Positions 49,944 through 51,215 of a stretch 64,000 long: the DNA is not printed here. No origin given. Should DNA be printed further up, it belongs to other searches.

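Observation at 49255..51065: Membrane-anchored degenerate nucleotidyl-cyclase-homology domain protein with a reading-frame break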

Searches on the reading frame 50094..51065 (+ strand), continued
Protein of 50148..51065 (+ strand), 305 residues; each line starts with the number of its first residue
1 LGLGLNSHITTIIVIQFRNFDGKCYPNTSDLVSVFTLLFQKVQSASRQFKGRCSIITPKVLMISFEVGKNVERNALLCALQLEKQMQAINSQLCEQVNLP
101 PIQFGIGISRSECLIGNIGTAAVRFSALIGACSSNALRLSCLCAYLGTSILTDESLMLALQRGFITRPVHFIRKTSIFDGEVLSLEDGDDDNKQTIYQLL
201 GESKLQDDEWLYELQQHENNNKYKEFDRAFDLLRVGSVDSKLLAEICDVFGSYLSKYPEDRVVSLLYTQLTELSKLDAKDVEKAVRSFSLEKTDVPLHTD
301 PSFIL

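Call 56: search_solved_structures(query=A4, max_evalue=0.01, show_alignments=2)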
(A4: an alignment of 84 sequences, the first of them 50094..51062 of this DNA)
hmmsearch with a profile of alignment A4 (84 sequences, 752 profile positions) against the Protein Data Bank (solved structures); distinct sequences matched with E-value up to 0.01: 84 (the best 60 are shown).
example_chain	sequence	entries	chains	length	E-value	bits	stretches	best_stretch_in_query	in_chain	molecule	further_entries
3r5g_A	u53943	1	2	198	5.5e-24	88.2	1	452-640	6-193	CyaB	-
2w01_A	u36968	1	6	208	4.4e-20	75.3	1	448-591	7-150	ADENYLATE CYCLASE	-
6fht_A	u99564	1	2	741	1.6e-19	73.4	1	447-591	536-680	Bacteriophytochrome,Adenylate cyclase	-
1wc1_A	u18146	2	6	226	8.5e-16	61.1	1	427-590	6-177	ADENYLATE CYCLASE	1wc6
5x4t_A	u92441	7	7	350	1.3e-15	60.5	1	463-637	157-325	Photoactivated adenylyl cyclase | Family 3 adenylate cyclase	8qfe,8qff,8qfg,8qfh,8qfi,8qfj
9f1z_A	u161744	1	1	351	1.3e-15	60.5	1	463-637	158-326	Family 3 adenylate cyclase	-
5x4u_A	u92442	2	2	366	1.5e-15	60.3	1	463-637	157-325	Photoactivated adenylyl cyclase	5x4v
4yus_A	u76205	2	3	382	1.6e-15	60.2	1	463-637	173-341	Family 3 adenylate cyclase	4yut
9f1w_A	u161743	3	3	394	1.8e-15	60.1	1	463-637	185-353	Family 3 adenylate cyclase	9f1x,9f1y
5mbg_A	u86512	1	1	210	3.1e-15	59.3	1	464-642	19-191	Beta subunit of photoactivated adenylyl cyclase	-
4oya_A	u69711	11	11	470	5.4e-15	58.5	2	452-588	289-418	Adenylate cyclase type 10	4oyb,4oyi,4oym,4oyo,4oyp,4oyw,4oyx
4clf_A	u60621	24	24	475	5.6e-15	58.4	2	452-588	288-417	ADENYLATE CYCLASE TYPE 10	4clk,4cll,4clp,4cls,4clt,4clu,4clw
4cm0_A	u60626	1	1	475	5.6e-15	58.4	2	452-588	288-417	SOLUBLE ADENYLYL CYCLASE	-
4cm2_A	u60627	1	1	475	8e-15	57.9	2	452-588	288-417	ADENYLATE CYCLASE TYPE 10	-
1wc0_A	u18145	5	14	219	1e-14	57.5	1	454-590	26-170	ADENYLATE CYCLASE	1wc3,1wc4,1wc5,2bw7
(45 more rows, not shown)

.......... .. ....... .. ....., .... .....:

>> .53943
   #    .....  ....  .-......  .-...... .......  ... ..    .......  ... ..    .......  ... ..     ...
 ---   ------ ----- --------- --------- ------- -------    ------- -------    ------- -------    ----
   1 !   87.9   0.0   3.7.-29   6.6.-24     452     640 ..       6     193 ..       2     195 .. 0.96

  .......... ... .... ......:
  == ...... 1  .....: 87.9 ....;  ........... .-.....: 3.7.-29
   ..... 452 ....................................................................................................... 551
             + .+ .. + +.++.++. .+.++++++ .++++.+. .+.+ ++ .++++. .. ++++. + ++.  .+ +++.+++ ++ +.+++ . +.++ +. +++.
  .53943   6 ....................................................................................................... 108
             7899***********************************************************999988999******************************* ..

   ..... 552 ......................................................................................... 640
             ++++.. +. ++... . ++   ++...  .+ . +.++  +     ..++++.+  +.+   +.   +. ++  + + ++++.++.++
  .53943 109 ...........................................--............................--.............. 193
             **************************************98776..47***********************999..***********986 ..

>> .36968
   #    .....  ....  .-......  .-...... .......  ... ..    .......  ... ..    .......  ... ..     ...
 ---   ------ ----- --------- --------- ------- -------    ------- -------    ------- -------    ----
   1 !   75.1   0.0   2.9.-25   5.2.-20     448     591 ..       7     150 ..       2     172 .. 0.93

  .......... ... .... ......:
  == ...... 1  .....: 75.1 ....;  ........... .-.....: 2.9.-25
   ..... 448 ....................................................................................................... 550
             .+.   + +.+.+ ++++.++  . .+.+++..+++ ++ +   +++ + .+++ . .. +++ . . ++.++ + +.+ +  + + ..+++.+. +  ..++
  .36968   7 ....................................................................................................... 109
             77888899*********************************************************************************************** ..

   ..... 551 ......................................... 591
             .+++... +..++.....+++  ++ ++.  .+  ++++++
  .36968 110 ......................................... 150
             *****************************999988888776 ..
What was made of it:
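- The 84-sequence profile hits CyaB 3r5g at E=5.5e-24 across the full domain (call 56).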

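Call 60: predict_structure(alignment_id=A4)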
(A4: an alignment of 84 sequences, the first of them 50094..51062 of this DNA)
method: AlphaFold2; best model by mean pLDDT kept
length: 323 residues; sequences in the alignment: 84
mean_pLDDT: 89.4   pTM: 0.86
mean pLDDT of the five models: 89.4, 89.3, 89.0, 89.0, 88.9
residues with pLDDT >= 90: 244; 70-90: 35; 50-70: 43; < 50: 1
segments of 3 or more residues with pLDDT < 50: none
pLDDT, mean of each block of 10 residues (from residue 1): 61 62 95 95 94 97 97 96 94 98 98 96 97 94 93 95 96 92 95 71 60 96 78 87 94 93 97 96 96 96 92 66 60
secondary structure, 60 per line:
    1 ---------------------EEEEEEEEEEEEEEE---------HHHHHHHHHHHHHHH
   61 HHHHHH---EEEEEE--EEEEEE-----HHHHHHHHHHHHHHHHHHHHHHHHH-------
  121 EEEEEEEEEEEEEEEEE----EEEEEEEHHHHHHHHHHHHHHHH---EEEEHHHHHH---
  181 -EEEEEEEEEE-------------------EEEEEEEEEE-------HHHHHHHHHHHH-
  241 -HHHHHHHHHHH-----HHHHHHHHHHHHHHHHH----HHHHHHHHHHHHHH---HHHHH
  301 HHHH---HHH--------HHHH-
elements in order: E22-36 H46-66 E70-75 E78-83 H89-113 E121-137 E142-148 H149-164 E168-171 H172-177 E182-191 E211-220 H228-239 H242-252 H258-274 H279-292 H296-304 H319-322
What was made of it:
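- On Class III nucleotidyl cyclase (catalytically competent): AlphaFold model with pLDDT 89.4 (call 60).
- On TPR-like helical repeat: The model shows helices at 228-304 (call 60).
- The AlphaFold model has pLDDT 89.4 and pTM 0.86 (call 60).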

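Call 62: fold_search(model_id=the predicted structure, library=pdb)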
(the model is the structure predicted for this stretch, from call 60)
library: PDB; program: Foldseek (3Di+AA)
matches with E <= 10: 914; with E <= 0.001: 182
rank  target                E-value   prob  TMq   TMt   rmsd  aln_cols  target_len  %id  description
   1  2w01_B                9.5e-12  1.00  0.51  0.80   3.1       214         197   18  Crystal structure of the guanylyl cyclase Cya2 (released 2008-09-30)
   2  8qfi                  1.3e-11  1.00  0.50  0.49   5.1       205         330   15  Room temperature crystal structure of the Photoactivated Adenylate Cyclase OaPAC after blue light excitation at 1.8 us d (released 2023-11-01)
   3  2w01_D                2.8e-11  1.00  0.52  0.81   2.7       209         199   18  Crystal structure of the guanylyl cyclase Cya2 (released 2008-09-30)
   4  2w01_C                4.9e-11  1.00  0.50  0.78   3.3       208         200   18  Crystal structure of the guanylyl cyclase Cya2 (released 2008-09-30)
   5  6fht_A                6.5e-11  1.00  0.51  0.23   3.0       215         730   18  Crystal structure of an artificial phytochrome regulated adenylate/guanylate cyclase in its dark adapted Pr form (released 2018-04-18)
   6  2w01_A                6.5e-11  1.00  0.49  0.77   3.7       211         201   19  Crystal structure of the guanylyl cyclase Cya2 (released 2008-09-30)
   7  8qfg                  7.7e-11  1.00  0.52  0.51   2.9       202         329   15  Cryogenic crystal structure of the Photoactivated Adenylate Cyclase OaPAC after 5 seconds of blue light illumination (released 2023-11-01)
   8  3r5g_B                8.7e-11  1.00  0.49  0.77   3.4       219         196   16  Crystal structure of the adenylyl cyclase CyaB from P. aeruginosa (released 2012-01-11)
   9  4yus                  9.7e-11  1.00  0.52  0.48   2.5       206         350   14  Crystal structure of photoactivated adenylyl cyclase of a cyanobacteriaOscillatoria acuminata in hexagonal form (released 2016-06-01)
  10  4yut_A                1.1e-10  1.00  0.52  0.48   2.7       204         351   15  Crystal structure of photoactivated adenylyl cyclase of a cyanobacteriaOscillatoria acuminata in orthorhombic form (released 2016-06-01)
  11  3r5g_A                1.1e-10  1.00  0.48  0.77   3.3       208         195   16  Crystal structure of the adenylyl cyclase CyaB from P. aeruginosa (released 2012-01-11)
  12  1wc3_B                1.2e-10  1.00  0.48  0.76   3.4       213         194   14  Soluble adenylyl cyclase CyaC from S. platensis in complex with alpha, beta-methylene-ATP and Strontium (released 2004-12-20)
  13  5mbe_B                1.5e-10  1.00  0.51  0.49   2.5       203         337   13  Structure of a bacterial light-regulated adenylyl cylcase (released 2017-04-05)
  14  5nby                  1.7e-10  1.00  0.49  0.47   2.8       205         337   14  Structure of a bacterial light-regulated adenylyl cylcase (released 2017-04-05)
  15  1wc1_C                1.9e-10  1.00  0.47  0.76   3.6       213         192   14  Soluble adenylyl cyclase CyaC from S. platensis in complex with Rp- ATPalphaS (released 2004-12-20)
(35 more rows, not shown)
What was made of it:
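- On Class III nucleotidyl cyclase (catalytically competent): Foldseek best hit 2w01, E=9.5e-12, TM 0.80 (call 62).
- Foldseek's best hit is Cya2 at E=9.5e-12 with TM 0.80 (call 62).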

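Call 65: search_protein_families(library=pfam, proteins=[P0084, P0091, P0133, P0043], max_evalue=1)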
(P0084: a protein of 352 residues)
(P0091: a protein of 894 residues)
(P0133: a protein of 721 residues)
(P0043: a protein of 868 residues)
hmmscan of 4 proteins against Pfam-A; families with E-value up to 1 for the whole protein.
P0084 (352 aa): 3 families
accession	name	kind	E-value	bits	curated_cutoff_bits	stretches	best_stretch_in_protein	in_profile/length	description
PF00211.25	Guanylate_cyc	-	1.1e-05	25.5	21.9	1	40-170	7-131/183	Adenylate and Guanylate cyclase catalytic domain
PF13174.12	TPR_6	-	0.034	15.2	26.3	1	252-280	4-32/33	Tetratricopeptide repeat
PF24575.1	TPR_Slam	-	0.13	13.1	35.2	1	237-280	36-79/104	Surface lipoprotein assembly modifier, N-terminal TPR repeats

P0091 (894 aa): 11 families
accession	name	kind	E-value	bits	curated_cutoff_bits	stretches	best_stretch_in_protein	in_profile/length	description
PF02608.20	Bmp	-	8.4e-15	55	24.1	1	59-230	33-192/301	ABC transporter substrate-binding protein PnrA-like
PF00211.25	Guanylate_cyc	-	3.7e-05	23.8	21.9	1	610-743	8-136/183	Adenylate and Guanylate cyclase catalytic domain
PF07699.19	Ephrin_rec_like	-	4e-05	23.8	23.1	2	385-414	4-33/48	Tyrosine-protein kinase ephrin type A/B receptor-like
PF23091.2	TNFR_ELAPOR1_6th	-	0.00016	22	33.2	2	405-435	10-39/41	ELAPOR1-like, TNF receptor-like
PF03302.18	VSP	-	0.00022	20.7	31.4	1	360-445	43-129/397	Giardia variant-specific surface protein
PF00515.34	TPR_1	-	0.0011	19.2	27.8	1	826-850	5-29/34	Tetratricopeptide repeat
PF20046.4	DUF6448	-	0.014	15.8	27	1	830-880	49-98/147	Family of unknown function (DUF6448)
PF07562.20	NCD3G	-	0.028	14.7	38.9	1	374-418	9-54/54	Nine Cysteines Domain of family 3 GPCR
PF13660.11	DUF4147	-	0.068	13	23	1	562-605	180-223/234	Domain of unknown function (DUF4147)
PF07719.23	TPR_2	-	0.11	13.1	27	1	826-850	5-29/34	Tetratricopeptide repeat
PF15913.10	Furin-like_2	-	0.19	12.4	28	1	346-441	13-102/102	Furin-like repeat, cysteine-rich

P0133 (721 aa): 2 families
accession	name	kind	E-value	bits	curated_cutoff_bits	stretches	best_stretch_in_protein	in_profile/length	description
PF00211.25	Guanylate_cyc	-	0.0015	18.6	21.9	1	464-576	8-119/183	Adenylate and Guanylate cyclase catalytic domain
PF02743.24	dCache_1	-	0.0067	16.4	45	1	101-209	88-185/240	Cache domain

P0043 (868 aa): 5 families
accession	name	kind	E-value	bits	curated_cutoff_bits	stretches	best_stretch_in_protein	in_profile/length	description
PF08376.15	NIT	-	2.8e-22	80.7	24.9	1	157-390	3-233/239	Nitrate and nitrite sensing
PF23032.1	GBD_ELAPOR1-like_3rd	-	0.0015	18.9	27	1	157-252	46-137/150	ELAPOR1-like, galactose-binding domain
PF00211.25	Guanylate_cyc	-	0.016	15.3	21.9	1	593-754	5-156/183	Adenylate and Guanylate cyclase catalytic domain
PF11186.13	DUF2972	-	0.072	13.5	22.2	0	127-208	62-141/199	Protein of unknown function (DUF2972)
PF23224.1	zf-C2H2_2nd_ZNF462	-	0.21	11.6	25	1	428-437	2-11/30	Zinc finger protein 462, second C2H2 zinc finger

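Call 74: list_cluster_members(proteins=[P0084, P0091, P0133, P0043, P0066, P0077, P0081, P0117, P0119, P0146])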
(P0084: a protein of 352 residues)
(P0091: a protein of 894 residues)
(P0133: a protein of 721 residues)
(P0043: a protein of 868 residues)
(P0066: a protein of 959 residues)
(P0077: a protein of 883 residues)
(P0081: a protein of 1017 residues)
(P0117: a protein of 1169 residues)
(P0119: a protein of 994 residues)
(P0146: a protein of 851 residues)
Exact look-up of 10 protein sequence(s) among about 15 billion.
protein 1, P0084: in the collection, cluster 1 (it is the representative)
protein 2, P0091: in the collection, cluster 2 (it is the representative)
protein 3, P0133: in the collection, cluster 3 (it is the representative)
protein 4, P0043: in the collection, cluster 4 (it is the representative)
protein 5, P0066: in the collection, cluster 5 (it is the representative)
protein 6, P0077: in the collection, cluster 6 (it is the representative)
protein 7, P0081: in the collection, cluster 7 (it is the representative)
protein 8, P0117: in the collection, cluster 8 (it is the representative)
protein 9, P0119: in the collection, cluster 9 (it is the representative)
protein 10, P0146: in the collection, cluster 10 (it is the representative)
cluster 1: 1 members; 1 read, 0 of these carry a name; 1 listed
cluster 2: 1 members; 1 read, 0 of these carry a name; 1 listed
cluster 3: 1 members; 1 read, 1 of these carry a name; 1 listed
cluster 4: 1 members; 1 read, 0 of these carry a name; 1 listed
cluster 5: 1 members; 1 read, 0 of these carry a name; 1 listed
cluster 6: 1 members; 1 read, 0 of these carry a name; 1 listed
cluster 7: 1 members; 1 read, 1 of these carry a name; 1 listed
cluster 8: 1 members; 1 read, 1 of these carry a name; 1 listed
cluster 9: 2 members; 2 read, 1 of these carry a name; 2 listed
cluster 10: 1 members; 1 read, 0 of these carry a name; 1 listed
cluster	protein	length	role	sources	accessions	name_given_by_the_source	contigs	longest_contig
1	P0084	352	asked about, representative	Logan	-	-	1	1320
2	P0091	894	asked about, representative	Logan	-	-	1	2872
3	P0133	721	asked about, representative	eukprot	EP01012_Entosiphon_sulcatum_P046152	TRINITY_DN6188_c0_g1_i1.p1 TRINITY_DN6188_c0_g1~~TRINITY_DN6188_c0_g1_i1.p1 ORF ...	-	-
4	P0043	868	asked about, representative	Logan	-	-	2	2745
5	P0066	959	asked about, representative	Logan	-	-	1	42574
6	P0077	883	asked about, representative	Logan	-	-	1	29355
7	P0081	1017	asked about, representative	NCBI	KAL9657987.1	hypothetical protein ABK040_016637 [Willaertia magna]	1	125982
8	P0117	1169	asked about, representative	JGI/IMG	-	ankyrin repeat protein/class 3 adenylate cyclase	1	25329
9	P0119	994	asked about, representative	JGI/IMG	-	-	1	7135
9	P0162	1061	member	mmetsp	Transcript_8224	Transcript_8224/g.30372 ORF Transcript_8224/g.30372 Transcript_8224/m.30372 type:complete ...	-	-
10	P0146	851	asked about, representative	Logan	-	-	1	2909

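Call 77: find_encoding_contigs(protein=P0007, flank=5000, max_places=3)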
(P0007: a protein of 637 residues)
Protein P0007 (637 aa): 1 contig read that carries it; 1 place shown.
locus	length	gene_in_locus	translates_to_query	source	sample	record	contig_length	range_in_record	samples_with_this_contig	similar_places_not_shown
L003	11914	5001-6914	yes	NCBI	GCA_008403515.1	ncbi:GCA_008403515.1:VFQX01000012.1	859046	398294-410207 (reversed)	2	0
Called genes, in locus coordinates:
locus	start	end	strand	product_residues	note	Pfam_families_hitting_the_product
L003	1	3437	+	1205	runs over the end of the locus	PF00069:Pkinase, PF03109:ABC1 (faint), PF07714:PK_Tyr_Ser-Thr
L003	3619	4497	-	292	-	-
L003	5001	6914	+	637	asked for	-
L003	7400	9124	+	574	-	-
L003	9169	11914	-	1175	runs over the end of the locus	PF06371:Drf_GBD, PF06367:Drf_FH3, PF02181:FH2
